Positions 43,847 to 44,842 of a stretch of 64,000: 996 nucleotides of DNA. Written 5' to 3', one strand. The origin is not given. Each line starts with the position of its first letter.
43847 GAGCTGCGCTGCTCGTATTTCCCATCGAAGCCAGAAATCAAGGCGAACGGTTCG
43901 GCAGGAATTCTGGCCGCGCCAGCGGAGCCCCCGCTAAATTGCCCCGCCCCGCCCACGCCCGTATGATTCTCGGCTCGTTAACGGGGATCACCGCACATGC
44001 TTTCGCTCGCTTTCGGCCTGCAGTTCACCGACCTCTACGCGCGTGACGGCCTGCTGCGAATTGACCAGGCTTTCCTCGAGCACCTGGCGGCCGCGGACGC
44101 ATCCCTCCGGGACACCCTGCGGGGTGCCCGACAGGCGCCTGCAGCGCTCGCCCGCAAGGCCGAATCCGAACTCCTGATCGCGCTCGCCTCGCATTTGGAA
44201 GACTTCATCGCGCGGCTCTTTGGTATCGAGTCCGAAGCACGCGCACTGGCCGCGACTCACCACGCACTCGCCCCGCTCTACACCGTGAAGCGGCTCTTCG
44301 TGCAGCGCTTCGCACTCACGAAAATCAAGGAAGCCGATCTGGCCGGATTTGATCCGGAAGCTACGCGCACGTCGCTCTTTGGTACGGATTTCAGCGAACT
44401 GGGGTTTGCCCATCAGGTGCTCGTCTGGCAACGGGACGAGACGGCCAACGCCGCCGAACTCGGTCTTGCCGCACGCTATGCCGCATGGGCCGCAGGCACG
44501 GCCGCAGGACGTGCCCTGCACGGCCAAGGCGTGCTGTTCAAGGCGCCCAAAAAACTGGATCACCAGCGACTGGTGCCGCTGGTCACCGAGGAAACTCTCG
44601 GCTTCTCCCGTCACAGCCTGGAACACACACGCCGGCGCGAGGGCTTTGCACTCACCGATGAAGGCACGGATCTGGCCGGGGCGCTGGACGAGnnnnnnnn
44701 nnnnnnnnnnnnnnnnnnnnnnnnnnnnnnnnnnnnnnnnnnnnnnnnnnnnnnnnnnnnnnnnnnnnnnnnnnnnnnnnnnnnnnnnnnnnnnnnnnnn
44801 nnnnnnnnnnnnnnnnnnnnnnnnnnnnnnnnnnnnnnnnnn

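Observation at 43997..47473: Single 1158-aa polypeptide fusing a GltD/NfnB-like module to a PyrK/NfnA-like module behind a unique Cys-rich N-domain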

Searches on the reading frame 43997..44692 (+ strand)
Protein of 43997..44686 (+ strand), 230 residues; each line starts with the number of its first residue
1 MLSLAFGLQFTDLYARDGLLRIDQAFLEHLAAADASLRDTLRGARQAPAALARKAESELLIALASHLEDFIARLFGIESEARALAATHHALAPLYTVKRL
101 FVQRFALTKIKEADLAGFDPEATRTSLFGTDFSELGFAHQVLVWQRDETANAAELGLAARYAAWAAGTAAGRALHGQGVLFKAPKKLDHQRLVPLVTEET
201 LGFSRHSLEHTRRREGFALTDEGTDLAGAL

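Call 26: search_protein_representatives(protein=window:43997-44686:+)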
Query: 230 residues. Proteins with E-value up to 0.001 (for the whole library): 1166; up to 1e-10: 599; up to 1e-30: 89. The best 150 are listed.
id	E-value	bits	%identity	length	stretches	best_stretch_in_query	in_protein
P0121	9.1e-67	241.3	58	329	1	2-230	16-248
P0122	2.5e-60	220.3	55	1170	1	2-230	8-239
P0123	6.4e-56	205.9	49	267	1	2-230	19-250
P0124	1.0e-55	205.2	53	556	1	2-229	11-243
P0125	1.8e-55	204.4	60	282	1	2-195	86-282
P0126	4.7e-54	199.8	53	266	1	1-230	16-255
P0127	1.5e-52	194.9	55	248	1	2-227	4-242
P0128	3.2e-51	190.5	55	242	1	2-195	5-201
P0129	3.0e-50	187.4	54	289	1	17-230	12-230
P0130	7.7e-50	186.0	53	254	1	2-216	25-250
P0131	2.6e-49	184.3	58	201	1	1-184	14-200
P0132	9.4e-49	182.5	65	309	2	152-230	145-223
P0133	9.1e-47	176.0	50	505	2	45-222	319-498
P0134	1.7e-46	175.1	51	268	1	1-230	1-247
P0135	5.8e-46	173.3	52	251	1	2-201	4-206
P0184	4.1e-33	131.4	49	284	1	64-230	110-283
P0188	6.2e-33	130.8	49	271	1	2-163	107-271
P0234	6.9e-28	114.3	40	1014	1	5-228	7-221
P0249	6.0e-27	111.2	53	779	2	4-80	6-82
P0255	4.3e-26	108.4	36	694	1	3-224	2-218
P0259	1.6e-25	106.6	37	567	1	3-194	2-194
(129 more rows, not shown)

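Call 32: find_homologous_proteins(query=P0234, max_evalue=1e-10)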
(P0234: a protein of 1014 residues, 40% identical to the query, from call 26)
Query P0234 (1014 aa): 8000 proteins with E <= 1e-10 among 8000 candidates; the best 120 are listed.
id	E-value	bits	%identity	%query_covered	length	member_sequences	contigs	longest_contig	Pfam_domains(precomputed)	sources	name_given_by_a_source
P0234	0.0e+0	2330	100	100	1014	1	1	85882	PF27156.1,PF07992.21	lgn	-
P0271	2.9e-278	944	46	99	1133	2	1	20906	PF27156.1,PF07992.21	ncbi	-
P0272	2.4e-277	941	44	99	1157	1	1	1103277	PF27156.1,PF07992.21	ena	-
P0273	4.6e-277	940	44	99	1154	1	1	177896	PF27156.1,PF07992.21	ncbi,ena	-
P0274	7.7e-277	939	42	99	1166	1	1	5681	PF14691.12,PF27156.1,PF07992.21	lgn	-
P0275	1.1e-276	939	44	100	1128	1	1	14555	PF27156.1,PF07992.21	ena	-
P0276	2.0e-276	938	45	99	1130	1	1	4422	PF27156.1,PF07992.21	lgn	-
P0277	4.0e-276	937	44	99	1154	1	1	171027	PF27156.1,PF07992.21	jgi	jgi:NADPH-dependent glutamate synthase beta subunit-like oxidoreductase/NAD(P)H-flavin reductase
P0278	1.2e-275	935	43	99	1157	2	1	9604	PF27156.1,PF07992.21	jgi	jgi:NADPH-dependent glutamate synthase beta subunit-like oxidoreductase/NAD(P)H-flavin reductase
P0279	2.1e-275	934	43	99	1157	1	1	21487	PF27156.1,PF07992.21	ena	-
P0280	5.6e-275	933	44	99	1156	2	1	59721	PF27156.1,PF07992.21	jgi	jgi:NADPH-dependent glutamate synthase beta subunit-like oxidoreductase/NAD(P)H-flavin reductase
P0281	2.1e-274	931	44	100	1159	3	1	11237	PF27156.1,PF07992.21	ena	-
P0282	2.5e-274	931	44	100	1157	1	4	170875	PF27156.1,PF07992.21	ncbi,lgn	ncbi:MAG: FAD-dependent oxidoreductase [Alphaproteobacteria bacterium]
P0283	5.3e-274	930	44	100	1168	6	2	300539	PF27156.1,PF07992.21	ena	-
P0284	5.3e-274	930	43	100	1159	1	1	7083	PF27156.1,PF07992.21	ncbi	-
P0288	2.5e-273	928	44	99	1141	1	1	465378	PF14691.12,PF27156.1,PF07992.21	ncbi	-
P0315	3.5e-271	920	44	99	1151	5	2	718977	PF27156.1,PF07992.21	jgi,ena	-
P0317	3.7e-271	920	45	99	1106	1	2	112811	PF27156.1,PF07992.21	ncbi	-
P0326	9.5e-271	919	43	99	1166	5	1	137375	PF27156.1,PF07992.21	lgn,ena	-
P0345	3.3e-270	917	43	99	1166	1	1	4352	PF27156.1,PF07992.21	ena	-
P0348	4.8e-270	917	45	99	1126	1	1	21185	PF27156.1,PF07992.21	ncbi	-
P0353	6.9e-270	916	43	99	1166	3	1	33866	PF27156.1,PF07992.21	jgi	jgi:NADPH-dependent glutamate synthase beta subunit-like oxidoreductase/NAD(P)H-flavin reductase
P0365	1.1e-269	915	43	99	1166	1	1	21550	PF27156.1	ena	-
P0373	1.4e-269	915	45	87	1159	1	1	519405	PF27156.1,PF07992.21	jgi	jgi:NADPH-dependent glutamate synthase beta subunit-like oxidoreductase/NAD(P)H-flavin reductase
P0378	1.6e-269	915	44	99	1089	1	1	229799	PF27156.1,PF07992.21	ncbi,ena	-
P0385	2.6e-269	914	42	100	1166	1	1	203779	PF27156.1,PF07992.21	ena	-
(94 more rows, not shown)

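Call 53: find_encoding_contigs(protein=P0234, flank=6000, max_places=1)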
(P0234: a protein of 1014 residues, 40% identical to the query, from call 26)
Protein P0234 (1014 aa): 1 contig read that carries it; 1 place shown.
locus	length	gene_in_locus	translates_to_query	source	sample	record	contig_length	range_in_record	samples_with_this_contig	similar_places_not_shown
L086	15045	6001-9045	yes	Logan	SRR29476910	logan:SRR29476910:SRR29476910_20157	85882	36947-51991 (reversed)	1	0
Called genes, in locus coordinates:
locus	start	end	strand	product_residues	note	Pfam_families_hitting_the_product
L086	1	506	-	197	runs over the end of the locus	PF02631:RecX_HTH2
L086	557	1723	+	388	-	PF00202:Aminotran_3, PF00155:Aminotran_1_2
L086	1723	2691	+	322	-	PF01430:HSP33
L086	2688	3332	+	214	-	-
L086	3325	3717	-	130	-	PF04379:DUF525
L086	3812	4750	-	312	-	PF00691:OmpA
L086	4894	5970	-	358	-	PF02628:COX15-CtaA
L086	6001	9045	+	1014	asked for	PF27156:RP005_N, PF07992:Pyr_redox_2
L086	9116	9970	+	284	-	-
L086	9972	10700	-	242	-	-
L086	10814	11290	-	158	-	-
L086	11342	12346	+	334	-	PF02401:LYTB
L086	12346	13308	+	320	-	PF01636:APH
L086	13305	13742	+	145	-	PF00075:RNase_H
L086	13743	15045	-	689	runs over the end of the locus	PF11412:DsbD_N, PF02683:DsbD_TM, PF13899:Thioredoxin_7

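Call 54: find_encoding_contigs(protein=P0272, flank=6000, max_places=1)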
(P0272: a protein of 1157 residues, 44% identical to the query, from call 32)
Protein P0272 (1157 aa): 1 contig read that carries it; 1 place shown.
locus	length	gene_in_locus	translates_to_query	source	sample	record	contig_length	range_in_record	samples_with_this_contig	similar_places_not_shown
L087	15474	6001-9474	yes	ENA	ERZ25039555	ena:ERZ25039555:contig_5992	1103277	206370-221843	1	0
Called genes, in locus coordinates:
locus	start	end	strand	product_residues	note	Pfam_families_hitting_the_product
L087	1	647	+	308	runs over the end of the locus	PF12146:Hydrolase_4, PF00561:Abhydrolase_1, PF12697:Abhydrolase_6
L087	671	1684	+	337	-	PF02900:LigB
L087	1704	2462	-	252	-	PF27733:UCP029691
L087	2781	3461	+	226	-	PF00072:Response_reg, PF00486:Trans_reg_C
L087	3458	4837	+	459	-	PF08521:2CSK_N, PF00512:HisKA, PF02518:HATPase_c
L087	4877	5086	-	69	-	-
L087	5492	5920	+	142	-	PF13279:4HBT_2, PF03061:4HBT (weak)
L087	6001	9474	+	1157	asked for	PF27156:RP005_N, PF07992:Pyr_redox_2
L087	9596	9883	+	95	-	-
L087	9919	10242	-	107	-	PF00893:Multi_Drug_Res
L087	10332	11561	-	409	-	PF01757:Acyl_transf_3 (weak), PF07786:HGSNAT_cat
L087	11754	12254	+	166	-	PF00111:Fer2, PF01799:Fer2_2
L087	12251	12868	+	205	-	PF01315:Ald_Xan_dh_C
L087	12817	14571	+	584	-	PF02738:MoCoBD_1, PF20256:MoCoBD_2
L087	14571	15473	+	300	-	PF00941:FAD_binding_5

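Call 55: find_encoding_contigs(protein=P0288, flank=6000, max_places=1)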
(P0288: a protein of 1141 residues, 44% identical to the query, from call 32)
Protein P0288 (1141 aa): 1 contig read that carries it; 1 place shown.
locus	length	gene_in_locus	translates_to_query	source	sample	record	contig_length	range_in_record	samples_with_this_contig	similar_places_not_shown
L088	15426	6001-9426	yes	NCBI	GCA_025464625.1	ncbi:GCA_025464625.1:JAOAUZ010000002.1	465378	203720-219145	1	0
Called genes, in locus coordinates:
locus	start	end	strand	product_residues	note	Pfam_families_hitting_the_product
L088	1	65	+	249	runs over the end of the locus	PF06750:A24_N_bact, PF01478:Peptidase_A24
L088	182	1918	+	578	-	PF03460:NIR_SIR_ferr, PF01077:NIR_SIR, PF03460:NIR_SIR_ferr, PF01077:NIR_SIR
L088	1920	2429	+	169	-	PF13241:NAD_binding_7, PF14824:Sirohm_synth_M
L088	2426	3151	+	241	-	PF01507:PAPS_reduct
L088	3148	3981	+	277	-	PF01507:PAPS_reduct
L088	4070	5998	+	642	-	PF00009:GTP_EFTU, PF01926:MMR_HSR1 (faint), PF13238:AAA_18 (faint), PF20720:nSTAND3 (faint), PF22594:GTP-eEF1A_C, PF01583:APS_kinase, PF13671:AAA_33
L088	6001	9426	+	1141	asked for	PF27156:RP005_N, PF14691:Fer4_20 (faint), PF07992:Pyr_redox_2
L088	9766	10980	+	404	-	PF13356:Arm-DNA-bind_3, PF22022:Phage_int_M, PF00589:Phage_integrase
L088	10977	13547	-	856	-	PF04851:ResIII, PF00270:DEAD (faint)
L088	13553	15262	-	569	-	PF01555:N6_N4_Mtase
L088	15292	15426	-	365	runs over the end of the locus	PF02899:Phage_int_SAM_1 (faint), PF00589:Phage_integrase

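Call 59: search_protein_families(library=ncbifam, proteins=[L088:182-1915:+, L087:9596-9880:+, L086:9116-9967:+], max_evalue=0.00001)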
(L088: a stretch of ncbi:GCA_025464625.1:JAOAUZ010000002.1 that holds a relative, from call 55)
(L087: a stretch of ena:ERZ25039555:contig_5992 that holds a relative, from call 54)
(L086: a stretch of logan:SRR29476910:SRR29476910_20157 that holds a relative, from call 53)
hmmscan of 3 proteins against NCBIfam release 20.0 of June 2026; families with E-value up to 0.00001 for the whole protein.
L088:182-1915:+ (578 aa): 10 families
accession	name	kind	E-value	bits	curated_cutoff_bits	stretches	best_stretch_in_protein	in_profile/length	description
NF010029.0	PRK13504.1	equivalog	3.6e-203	676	457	1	3-566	10-566/575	NADPH-dependent assimilatory sulfite reductase hemoprotein subunit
TIGR02042.1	sir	equivalog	6.9e-163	542.8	731.5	1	4-568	6-578/581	sulfite reductase, ferredoxin dependent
TIGR02041.1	CysI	equivalog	1.3e-157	525.5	756.55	1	12-561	1-540/541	assimilatory sulfite reductase (NADPH) hemoprotein subunit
NF007126.0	PRK09567.1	equivalog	1.3e-46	159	523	2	214-571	227-590/595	NirA family protein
NF007125.0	PRK09566.1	equivalog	1.9e-43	148.7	594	2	213-500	180-455/513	ferredoxin--nitrite reductase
TIGR02435.1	CobG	equivalog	6.5e-29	101.1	234.8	2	214-500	127-384/388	precorrin-3B synthase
TIGR02066.1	dsrB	equivalog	3.5e-14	52.6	341.5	0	412-500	81-168/341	dissimilatory-type sulfite reductase subunit beta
TIGR02374.1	nitri_red_nirB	equivalog_domain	4.4e-14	51.8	578.35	1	373-517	572-708/794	nitrite reductase large subunit NirB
TIGR02912.1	sulfite_red_C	equivalog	4e-13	49.1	324.1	0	72-125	20-73/314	sulfite reductase subunit C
TIGR02064.1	dsrA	equivalog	4e-10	39.1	392.85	0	409-503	132-225/402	dissimilatory-type sulfite reductase subunit alpha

L087:9596-9880:+ (95 aa): 0 families

L086:9116-9967:+ (284 aa): 0 families

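Call 60: predict_structure(alignment_id=A3)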
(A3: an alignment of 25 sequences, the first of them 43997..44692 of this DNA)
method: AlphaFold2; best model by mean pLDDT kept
length: 232 residues; sequences in the alignment: 25
mean_pLDDT: 84.1   pTM: 0.65
mean pLDDT of the five models: 84.1, 84.1, 82.9, 82.0, 80.1
residues with pLDDT >= 90: 152; 70-90: 29; 50-70: 36; < 50: 15
segments of 3 or more residues with pLDDT < 50: 197-205
pLDDT, mean of each block of 10 residues (from residue 1): 87 94 97 97 94 93 95 95 87 92 93 91 90 94 97 97 93 89 64 50 46 53 54 47
secondary structure, 60 per line:
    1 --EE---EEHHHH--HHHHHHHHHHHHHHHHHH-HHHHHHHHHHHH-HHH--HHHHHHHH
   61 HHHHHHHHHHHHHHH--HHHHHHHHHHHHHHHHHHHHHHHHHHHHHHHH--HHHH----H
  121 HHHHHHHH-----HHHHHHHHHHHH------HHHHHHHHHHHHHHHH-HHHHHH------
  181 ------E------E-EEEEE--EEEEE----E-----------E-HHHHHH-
elements in order: H10-13 H16-33 H35-46 H53-75 H78-109 H112-115 H120-128 H134-145 H152-167 H169-174 E196-200 E203-207 H226-231

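Call 64: find_encoding_contigs(protein=P0315, flank=6000, max_places=1)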
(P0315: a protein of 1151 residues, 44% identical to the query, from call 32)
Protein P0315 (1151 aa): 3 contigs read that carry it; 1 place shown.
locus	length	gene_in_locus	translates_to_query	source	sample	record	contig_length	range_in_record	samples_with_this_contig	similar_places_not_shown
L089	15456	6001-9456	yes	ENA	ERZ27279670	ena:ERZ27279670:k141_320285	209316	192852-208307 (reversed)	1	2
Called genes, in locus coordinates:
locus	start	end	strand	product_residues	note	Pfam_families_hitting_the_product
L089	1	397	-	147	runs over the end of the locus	-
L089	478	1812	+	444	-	PF00067:p450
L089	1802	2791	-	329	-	PF08240:ADH_N, PF00107:ADH_zinc_N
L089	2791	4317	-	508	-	PF13231:PMT_2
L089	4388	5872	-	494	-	PF01266:DAO (weak), PF01593:Amino_oxidase, PF01946:Thi4 (weak), PF13450:NAD_binding_8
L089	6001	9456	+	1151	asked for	PF27156:RP005_N, PF07992:Pyr_redox_2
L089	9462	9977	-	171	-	-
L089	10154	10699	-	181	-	-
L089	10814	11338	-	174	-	PF12867:DinB_2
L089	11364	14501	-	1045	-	PF00873:ACR_tran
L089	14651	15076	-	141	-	PF00903:Glyoxalase, PF18029:Glyoxalase_6 (weak)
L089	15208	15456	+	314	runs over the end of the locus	PF01063:Aminotran_4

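Call 65: find_encoding_contigs(protein=P0373, flank=6000, max_places=1)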
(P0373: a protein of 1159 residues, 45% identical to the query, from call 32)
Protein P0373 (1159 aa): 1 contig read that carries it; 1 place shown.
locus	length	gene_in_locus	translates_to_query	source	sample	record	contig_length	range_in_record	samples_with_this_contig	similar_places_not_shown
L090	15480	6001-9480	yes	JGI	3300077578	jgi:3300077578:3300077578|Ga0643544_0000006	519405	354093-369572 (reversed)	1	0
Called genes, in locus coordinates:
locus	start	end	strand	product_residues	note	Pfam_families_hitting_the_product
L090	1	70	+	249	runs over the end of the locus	PF06750:A24_N_bact, PF01478:Peptidase_A24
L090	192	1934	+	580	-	PF03460:NIR_SIR_ferr, PF01077:NIR_SIR, PF03460:NIR_SIR_ferr, PF01077:NIR_SIR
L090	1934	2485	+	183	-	PF13241:NAD_binding_7, PF14824:Sirohm_synth_M (weak)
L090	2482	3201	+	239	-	PF01507:PAPS_reduct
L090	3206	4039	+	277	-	PF01507:PAPS_reduct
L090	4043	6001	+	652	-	PF00009:GTP_EFTU, PF01926:MMR_HSR1 (faint), PF03193:RsgA_GTPase (faint), PF20720:nSTAND3 (faint), PF03144:GTP_EFTU_D2 (faint), PF22594:GTP-eEF1A_C, PF01583:APS_kinase, PF13671:AAA_33 (weak), +1 more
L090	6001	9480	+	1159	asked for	PF27156:RP005_N, PF07992:Pyr_redox_2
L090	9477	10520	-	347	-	PF00355:Rieske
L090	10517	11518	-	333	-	PF00291:PALP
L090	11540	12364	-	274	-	PF02548:Pantoate_transf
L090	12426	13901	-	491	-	PF00512:HisKA, PF02518:HATPase_c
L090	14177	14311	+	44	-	PF00468:Ribosomal_L34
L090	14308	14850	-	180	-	-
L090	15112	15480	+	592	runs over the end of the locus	PF14849:YidC_periplas, PF02096:60KD_IMP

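Call 66: find_encoding_contigs(protein=P0317, flank=6000, max_places=1)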
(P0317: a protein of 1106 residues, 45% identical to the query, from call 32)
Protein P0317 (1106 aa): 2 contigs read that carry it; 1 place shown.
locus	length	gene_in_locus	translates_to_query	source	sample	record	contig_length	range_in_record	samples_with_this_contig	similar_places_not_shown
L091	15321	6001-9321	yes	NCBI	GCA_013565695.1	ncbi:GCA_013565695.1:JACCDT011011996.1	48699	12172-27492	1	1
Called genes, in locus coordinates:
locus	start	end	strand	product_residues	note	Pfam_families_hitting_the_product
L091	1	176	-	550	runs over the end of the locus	PF08238:Sel1 (weak)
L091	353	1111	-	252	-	PF01513:NAD_kinase, PF20143:NAD_kinase_C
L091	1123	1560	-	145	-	PF01475:FUR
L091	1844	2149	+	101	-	-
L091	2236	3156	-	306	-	-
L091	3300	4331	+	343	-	PF14696:Glyoxalase_5, PF00903:Glyoxalase, PF13669:Glyoxalase_4 (weak)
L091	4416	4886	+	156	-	-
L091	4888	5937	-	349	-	PF02628:COX15-CtaA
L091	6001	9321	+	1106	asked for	PF27156:RP005_N, PF07992:Pyr_redox_2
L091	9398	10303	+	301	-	-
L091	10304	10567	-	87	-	PF06233:Usg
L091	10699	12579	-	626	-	PF00669:Flagellin_N, PF01839:FG-GAP (faint), PF13517:FG-GAP_3, PF00700:Flagellin_C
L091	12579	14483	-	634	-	PF00669:Flagellin_N, PF12256:TcdB_toxin_midN (faint), PF01839:FG-GAP (faint), PF13517:FG-GAP_3, PF00700:Flagellin_C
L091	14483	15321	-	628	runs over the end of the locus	PF00669:Flagellin_N, PF12256:TcdB_toxin_midN (faint), PF01839:FG-GAP (faint), PF13517:FG-GAP_3, PF00700:Flagellin_C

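Call 67: find_encoding_contigs(protein=P0378, flank=6000, max_places=1)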
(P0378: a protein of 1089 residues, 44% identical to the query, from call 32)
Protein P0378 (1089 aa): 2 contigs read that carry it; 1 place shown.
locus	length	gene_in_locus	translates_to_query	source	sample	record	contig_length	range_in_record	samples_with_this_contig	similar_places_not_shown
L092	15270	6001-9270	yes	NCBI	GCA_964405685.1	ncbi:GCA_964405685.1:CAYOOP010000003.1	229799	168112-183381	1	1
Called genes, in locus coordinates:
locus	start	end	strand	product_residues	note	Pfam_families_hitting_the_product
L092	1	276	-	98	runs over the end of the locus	PF01541:GIY-YIG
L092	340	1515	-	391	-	PF08442:ATP-grasp_2, PF13549:ATP-grasp_5, PF24948:Citrate_synth_N, PF00549:Ligase_CoA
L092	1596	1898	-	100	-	-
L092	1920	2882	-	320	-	PF00056:Ldh_1_N, PF02866:Ldh_1_C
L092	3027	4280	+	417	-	PF00083:Sugar_tr, PF07690:MFS_1, PF00083:Sugar_tr (weak), PF07690:MFS_1 (weak)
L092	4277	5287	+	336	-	PF03741:TerC, PF04332:DUF475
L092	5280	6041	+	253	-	PF06750:A24_N_bact, PF01478:Peptidase_A24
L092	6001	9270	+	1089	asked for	PF27156:RP005_N, PF07992:Pyr_redox_2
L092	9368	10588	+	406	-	-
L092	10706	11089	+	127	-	-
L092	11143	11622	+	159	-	PF01381:HTH_3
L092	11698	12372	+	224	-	-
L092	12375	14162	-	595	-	PF07167:PhaC_N, PF00561:Abhydrolase_1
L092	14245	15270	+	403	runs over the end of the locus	-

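Call 68: fold_search(model_id=the predicted structure, library=pdb)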
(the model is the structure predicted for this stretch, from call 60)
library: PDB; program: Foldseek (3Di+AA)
matches with E <= 10: 8; with E <= 0.001: 0
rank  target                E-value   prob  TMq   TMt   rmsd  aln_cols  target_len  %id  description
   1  1pkz_A                5.3e+00  0.04  0.15  0.16  13.4       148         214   18  Crystal structure of human glutathione transferase (GST) A1-1 (released 2004-06-22)
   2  4uzy_A                8.1e+00  0.04  0.17  0.07  14.6       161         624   13  Crystal structure of the Chlamydomonas IFT70 and IFT52 complex (released 2014-11-05)
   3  2yfd_A                9.0e+00  0.06  0.14  0.21  10.1        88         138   25  STRUCTURAL AND FUNCTIONAL INSIGHTS OF DR2231 PROTEIN, THE MAZG-LIKE NUCLEOSIDE TRIPHOSPHATE PYROPHOSPHOHYDROLASE FROM  (released 2011-07-06)
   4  5i0m_A                9.5e+00  0.07  0.14  0.21  10.0        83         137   25  Crystal structure of DR2231_E79A mutant in complex with dUMP (released 2016-10-26)
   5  5ek0_C                9.5e+00  0.04  0.18  0.18  14.4       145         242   12  Human Nav1.7-VSD4-NavAb in complex with GX-936. (released 2015-12-23)
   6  8gl8_G                9.5e+00  0.03  0.16  0.20  20.2       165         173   17  The Type 9 Secretion System Extended Translocon - SprA-PorV-PPI-RemZ-SkpA-SprE complex (released 2024-01-31)
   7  8snb_7I               9.5e+00  0.03  0.16  0.07  15.3       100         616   18  atomic model of sea urchin sperm doublet microtubule (48-nm periodicity) (released 2023-06-28)
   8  7jqz_A                9.5e+00  0.02  0.12  0.10  13.1        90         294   21  Crystal structure of Cfl2 wild-type from Burkholderia cenocepacia (released 2021-03-17)
